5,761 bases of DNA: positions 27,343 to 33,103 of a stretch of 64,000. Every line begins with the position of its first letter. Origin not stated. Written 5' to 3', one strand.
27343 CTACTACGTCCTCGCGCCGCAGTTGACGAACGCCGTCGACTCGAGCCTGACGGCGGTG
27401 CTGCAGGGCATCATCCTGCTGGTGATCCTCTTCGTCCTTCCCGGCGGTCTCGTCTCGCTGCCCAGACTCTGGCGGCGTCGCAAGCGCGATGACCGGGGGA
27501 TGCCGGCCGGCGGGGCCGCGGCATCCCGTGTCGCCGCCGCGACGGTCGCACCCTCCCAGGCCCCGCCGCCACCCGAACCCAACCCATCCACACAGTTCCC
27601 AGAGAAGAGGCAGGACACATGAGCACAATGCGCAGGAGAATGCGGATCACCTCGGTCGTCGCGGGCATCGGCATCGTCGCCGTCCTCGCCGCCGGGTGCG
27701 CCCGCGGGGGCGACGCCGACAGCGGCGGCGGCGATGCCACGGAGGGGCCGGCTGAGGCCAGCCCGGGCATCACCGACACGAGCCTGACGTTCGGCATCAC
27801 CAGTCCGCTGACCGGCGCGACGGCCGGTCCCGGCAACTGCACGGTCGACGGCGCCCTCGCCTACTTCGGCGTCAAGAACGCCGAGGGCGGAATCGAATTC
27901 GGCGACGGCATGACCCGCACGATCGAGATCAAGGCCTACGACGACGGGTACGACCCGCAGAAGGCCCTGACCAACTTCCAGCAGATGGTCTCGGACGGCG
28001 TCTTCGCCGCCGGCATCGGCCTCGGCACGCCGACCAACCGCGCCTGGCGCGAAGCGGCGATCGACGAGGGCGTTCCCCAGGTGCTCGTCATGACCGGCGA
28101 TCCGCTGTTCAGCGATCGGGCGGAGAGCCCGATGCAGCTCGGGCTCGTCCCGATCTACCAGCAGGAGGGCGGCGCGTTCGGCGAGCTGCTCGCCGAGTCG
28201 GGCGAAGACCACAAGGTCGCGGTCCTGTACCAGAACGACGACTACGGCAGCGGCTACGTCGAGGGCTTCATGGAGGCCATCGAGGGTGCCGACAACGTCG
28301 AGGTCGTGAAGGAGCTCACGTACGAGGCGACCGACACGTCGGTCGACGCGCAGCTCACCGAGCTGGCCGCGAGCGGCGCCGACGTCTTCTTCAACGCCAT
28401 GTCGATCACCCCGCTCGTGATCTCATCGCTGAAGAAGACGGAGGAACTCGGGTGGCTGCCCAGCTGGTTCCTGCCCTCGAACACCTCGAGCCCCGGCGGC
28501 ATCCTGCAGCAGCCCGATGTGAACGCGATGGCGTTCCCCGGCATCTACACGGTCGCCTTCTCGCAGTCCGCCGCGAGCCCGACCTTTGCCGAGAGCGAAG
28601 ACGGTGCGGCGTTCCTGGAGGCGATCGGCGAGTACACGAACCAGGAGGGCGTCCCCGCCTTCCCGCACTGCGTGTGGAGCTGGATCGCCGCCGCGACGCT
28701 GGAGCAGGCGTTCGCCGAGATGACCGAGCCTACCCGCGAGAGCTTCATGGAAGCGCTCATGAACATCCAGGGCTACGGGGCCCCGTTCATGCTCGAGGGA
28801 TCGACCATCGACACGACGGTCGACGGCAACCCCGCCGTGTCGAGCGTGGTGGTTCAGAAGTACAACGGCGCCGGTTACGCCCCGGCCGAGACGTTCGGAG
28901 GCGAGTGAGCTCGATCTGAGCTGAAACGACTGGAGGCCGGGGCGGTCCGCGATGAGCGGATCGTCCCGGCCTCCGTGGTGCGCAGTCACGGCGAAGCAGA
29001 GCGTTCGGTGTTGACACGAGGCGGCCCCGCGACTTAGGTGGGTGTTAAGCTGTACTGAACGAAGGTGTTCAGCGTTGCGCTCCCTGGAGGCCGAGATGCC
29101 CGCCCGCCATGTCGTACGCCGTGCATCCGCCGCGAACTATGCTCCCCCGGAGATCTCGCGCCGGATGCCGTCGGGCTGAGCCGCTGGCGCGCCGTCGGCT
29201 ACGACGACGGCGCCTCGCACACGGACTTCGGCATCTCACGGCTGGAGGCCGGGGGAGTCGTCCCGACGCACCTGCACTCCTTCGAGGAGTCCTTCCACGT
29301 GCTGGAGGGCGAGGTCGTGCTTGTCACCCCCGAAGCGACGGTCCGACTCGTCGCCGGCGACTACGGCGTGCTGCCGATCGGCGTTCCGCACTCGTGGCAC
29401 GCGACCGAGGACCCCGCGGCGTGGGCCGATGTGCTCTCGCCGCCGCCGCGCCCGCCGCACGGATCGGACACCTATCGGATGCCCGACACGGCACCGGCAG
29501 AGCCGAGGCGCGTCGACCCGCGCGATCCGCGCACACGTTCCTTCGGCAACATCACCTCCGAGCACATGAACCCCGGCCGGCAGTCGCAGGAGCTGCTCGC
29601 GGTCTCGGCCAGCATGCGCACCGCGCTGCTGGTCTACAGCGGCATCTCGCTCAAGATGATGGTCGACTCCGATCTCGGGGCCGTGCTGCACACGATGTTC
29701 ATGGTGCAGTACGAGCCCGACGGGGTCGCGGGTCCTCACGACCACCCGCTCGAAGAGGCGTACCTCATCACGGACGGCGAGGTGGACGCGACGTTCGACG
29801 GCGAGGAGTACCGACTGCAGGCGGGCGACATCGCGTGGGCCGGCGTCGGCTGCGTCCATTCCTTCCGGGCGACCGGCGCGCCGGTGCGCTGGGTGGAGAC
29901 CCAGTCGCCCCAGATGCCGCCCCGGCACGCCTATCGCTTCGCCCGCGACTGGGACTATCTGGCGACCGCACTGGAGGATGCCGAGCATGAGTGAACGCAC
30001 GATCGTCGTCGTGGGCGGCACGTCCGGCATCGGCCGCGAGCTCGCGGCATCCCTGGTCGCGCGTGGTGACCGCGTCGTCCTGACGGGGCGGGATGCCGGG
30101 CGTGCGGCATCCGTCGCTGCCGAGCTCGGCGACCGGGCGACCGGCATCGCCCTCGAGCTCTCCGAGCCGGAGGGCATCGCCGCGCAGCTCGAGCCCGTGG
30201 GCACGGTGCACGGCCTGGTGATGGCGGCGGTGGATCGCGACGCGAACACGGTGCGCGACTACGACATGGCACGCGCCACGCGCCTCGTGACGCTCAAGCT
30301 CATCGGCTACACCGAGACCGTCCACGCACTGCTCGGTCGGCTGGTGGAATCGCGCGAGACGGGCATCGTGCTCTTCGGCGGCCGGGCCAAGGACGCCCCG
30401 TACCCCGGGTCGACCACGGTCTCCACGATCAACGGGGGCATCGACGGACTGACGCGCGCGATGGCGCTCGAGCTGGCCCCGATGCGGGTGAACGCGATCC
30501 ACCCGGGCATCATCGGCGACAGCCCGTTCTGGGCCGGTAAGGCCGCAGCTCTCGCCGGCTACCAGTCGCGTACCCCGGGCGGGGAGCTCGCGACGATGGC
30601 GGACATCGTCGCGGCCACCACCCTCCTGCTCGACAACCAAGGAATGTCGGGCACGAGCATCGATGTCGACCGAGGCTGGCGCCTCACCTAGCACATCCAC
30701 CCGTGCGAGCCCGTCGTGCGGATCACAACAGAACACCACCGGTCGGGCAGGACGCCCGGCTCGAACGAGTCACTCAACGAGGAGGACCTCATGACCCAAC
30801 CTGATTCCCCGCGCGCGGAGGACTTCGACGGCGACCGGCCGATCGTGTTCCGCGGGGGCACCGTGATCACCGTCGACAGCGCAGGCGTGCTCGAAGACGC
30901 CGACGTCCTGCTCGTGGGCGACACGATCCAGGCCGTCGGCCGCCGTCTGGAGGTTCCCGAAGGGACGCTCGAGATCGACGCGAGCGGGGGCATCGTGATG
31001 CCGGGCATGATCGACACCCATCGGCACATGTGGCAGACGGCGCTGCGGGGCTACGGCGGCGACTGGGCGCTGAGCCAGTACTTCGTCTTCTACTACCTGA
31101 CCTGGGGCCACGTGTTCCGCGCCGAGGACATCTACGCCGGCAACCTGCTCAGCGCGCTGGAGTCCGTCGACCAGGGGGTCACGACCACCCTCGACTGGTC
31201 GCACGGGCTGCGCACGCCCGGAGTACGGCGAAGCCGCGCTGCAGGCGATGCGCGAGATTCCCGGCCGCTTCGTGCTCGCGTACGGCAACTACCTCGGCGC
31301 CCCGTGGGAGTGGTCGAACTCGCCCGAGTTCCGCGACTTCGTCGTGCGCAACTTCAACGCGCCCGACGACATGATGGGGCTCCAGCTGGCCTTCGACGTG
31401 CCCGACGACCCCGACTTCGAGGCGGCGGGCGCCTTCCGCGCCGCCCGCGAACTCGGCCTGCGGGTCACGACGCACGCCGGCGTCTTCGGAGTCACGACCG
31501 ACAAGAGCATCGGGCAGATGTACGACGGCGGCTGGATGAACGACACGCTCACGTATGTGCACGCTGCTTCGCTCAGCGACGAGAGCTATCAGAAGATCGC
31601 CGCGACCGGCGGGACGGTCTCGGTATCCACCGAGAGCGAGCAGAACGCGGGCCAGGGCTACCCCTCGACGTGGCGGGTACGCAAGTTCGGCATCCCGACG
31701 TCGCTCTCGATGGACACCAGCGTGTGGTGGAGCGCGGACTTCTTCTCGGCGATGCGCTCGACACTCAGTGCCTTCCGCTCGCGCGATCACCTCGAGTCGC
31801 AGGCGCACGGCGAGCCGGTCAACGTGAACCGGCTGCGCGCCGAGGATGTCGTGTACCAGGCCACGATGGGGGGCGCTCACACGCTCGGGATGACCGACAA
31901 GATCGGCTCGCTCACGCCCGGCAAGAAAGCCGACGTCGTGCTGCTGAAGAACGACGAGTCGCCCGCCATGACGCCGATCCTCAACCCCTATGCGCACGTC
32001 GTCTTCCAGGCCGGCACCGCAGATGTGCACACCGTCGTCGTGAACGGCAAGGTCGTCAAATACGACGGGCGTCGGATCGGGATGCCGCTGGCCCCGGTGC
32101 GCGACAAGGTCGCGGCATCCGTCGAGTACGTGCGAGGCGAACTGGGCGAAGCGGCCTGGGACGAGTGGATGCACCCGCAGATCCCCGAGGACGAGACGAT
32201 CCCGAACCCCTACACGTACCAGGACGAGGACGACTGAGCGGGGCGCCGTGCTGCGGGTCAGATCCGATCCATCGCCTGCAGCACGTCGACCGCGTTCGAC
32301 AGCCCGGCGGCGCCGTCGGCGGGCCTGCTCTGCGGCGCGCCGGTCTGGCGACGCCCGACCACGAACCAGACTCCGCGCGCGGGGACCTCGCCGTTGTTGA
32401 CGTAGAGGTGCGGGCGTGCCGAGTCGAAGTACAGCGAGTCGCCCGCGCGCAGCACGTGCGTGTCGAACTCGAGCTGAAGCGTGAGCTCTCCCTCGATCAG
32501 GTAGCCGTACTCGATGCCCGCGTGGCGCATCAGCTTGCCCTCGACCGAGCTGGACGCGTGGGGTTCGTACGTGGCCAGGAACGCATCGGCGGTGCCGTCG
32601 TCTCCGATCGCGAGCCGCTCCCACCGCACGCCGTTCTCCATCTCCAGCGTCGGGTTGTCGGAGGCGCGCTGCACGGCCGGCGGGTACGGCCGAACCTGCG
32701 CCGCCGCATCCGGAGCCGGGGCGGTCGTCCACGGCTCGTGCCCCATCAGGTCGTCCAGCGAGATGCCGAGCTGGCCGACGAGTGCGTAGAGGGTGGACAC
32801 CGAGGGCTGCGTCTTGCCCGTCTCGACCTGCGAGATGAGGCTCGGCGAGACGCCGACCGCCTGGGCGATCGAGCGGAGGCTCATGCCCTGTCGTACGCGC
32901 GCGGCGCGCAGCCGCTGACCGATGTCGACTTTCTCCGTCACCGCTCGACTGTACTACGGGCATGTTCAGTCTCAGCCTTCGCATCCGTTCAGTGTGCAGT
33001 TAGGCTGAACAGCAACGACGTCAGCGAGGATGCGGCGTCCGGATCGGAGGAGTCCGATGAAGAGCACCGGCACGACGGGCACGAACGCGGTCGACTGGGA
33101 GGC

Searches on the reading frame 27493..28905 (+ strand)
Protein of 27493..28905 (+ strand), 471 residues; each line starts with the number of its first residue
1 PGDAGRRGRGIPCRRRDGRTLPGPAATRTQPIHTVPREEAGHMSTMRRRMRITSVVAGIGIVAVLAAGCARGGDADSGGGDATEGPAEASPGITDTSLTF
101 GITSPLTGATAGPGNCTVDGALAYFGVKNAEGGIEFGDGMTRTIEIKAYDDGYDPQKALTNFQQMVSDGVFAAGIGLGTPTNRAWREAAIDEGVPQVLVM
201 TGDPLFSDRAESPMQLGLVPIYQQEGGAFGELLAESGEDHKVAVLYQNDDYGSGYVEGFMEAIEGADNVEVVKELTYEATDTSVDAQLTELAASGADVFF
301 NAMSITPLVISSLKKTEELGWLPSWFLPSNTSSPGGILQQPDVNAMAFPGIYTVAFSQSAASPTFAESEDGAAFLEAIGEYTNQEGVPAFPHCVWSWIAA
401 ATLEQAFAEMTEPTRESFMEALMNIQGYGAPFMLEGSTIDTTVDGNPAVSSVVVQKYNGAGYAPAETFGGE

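Call 55: search_protein_families(library=pfam, proteins=[window:27493-28905:+], max_evalue=0.0001)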
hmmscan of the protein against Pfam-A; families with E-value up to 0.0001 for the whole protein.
window:27493-28905:+ (471 aa): 2 families
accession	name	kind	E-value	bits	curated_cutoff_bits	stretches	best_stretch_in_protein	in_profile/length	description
PF13458.12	Peripla_BP_6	-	1.1e-35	124.4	31.7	1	98-449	2-331/343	Periplasmic binding protein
PF01094.35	ANF_receptor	-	1.5e-06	28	25.4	1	143-323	24-204/353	Receptor family ligand binding region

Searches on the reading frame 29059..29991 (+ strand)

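Call 57: search_protein_families(library=pfam, proteins=[window:29059-29991:+], max_evalue=0.0001)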
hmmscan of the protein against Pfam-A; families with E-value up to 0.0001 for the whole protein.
window:29059-29991:+ (311 aa): 5 families
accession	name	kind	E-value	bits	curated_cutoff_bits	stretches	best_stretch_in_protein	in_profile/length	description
PF07883.17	Cupin_2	-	1.3e-24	86.1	27.2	2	215-279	2-67/70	Cupin domain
PF00190.28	Cupin_1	-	6e-11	42.6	22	1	61-121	39-108/151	Cupin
PF02311.25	AraC_binding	-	9.4e-11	42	21.1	1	223-278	15-73/135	AraC-like ligand binding domain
PF12973.13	Cupin_7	-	3.1e-10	40.2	27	0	194-245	18-67/105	ChrR Cupin-like domain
PF05899.18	Cupin_3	-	4.5e-10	39.5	23.5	1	75-117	25-68/74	EutQ-like cupin domain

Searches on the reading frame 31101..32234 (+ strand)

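Call 57: search_protein_families(library=pfam, proteins=[window:31101-32234:+], max_evalue=0.0001)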
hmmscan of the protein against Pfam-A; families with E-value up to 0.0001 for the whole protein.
window:31101-32234:+ (378 aa): 2 families
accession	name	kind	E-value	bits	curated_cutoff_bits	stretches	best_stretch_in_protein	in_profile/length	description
PF01979.26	Amidohydro_1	-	2e-16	60.6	25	1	107-319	136-345/345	Amidohydrolase family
PF07969.17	Amidohydro_3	-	1.2e-07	32.1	29.7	1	104-319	260-471/472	Amidohydrolase family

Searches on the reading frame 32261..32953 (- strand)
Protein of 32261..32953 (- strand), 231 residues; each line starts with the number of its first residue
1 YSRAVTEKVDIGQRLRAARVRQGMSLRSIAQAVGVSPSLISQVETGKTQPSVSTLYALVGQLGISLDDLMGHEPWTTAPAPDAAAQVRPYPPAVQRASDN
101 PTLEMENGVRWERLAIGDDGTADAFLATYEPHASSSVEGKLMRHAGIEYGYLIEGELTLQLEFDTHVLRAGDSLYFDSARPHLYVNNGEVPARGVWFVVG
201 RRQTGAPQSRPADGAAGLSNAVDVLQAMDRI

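Call 57: search_protein_families(library=pfam, proteins=[window:32261-32953:-], max_evalue=0.0001)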
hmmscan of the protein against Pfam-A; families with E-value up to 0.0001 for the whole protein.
window:32261-32953:- (231 aa): 5 families
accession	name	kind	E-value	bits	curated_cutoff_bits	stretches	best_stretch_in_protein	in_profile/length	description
PF01381.28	HTH_3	-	7.6e-15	55.1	23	1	15-69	1-55/55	Helix-turn-helix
PF07883.17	Cupin_2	-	1.6e-14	53.8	27.2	1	127-197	3-69/70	Cupin domain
PF13560.12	HTH_31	-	7e-12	45.9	27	1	11-64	2-56/64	Helix-turn-helix domain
PF12844.13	HTH_19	-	7.9e-09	35.7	30.2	1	12-70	1-59/64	Helix-turn-helix domain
PF13936.12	HTH_38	-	6.2e-05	23.1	27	0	18-41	15-38/44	Helix-turn-helix domain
